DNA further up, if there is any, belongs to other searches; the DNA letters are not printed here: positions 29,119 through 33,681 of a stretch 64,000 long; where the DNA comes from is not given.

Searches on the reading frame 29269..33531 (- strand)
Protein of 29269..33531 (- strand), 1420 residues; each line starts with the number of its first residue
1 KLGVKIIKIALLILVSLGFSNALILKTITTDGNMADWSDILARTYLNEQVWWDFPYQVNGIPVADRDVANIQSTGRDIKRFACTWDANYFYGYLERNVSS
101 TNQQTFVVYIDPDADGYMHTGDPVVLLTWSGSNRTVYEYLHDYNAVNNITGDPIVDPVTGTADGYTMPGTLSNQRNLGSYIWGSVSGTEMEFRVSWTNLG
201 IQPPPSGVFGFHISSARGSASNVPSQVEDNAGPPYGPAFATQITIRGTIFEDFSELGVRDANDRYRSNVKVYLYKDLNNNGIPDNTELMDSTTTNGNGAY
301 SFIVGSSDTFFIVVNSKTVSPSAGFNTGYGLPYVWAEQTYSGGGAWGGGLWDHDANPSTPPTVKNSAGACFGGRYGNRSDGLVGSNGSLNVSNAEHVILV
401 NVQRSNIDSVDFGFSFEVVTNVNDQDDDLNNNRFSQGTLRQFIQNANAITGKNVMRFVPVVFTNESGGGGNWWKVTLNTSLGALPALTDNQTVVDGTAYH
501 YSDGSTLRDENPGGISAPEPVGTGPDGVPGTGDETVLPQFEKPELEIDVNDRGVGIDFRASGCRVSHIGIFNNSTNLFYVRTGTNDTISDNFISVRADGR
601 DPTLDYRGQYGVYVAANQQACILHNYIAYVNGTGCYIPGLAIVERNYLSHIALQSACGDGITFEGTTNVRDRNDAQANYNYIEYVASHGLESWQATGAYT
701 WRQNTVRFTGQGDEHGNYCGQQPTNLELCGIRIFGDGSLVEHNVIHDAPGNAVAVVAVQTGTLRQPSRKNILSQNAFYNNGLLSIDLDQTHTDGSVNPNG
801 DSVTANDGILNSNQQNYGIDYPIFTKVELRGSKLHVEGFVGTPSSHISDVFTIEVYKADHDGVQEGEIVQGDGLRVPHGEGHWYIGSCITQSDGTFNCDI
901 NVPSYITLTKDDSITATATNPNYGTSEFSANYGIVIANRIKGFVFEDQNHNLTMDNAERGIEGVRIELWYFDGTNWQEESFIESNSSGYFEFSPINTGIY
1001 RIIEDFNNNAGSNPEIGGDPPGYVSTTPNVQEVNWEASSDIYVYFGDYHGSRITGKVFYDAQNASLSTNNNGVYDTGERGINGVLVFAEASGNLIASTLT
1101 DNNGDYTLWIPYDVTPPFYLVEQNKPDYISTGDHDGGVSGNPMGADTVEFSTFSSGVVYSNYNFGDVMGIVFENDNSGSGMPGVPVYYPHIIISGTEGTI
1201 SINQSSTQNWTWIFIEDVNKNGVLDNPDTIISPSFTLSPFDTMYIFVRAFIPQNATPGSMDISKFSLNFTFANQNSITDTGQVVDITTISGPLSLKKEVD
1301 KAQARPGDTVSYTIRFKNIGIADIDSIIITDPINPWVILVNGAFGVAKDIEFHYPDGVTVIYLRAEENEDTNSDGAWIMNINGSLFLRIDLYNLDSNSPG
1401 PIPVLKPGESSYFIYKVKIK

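Call 96: search_protein_families(library=pfam, proteins=[window:29269-33531:-], max_evalue=0.0001)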
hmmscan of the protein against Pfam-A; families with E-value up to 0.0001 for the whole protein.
window:29269-33531:- (1420 aa): 2 families
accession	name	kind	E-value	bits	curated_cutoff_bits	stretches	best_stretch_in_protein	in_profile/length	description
PF17210.9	SdrD_B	-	2.3e-18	66.8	29.7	2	942-1003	5-63/112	SdrD B-like domain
PF13620.12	CarboxypepD_reg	-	5e-06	27.2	32.3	0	1073-1108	6-42/82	Carboxypeptidase regulatory-like domain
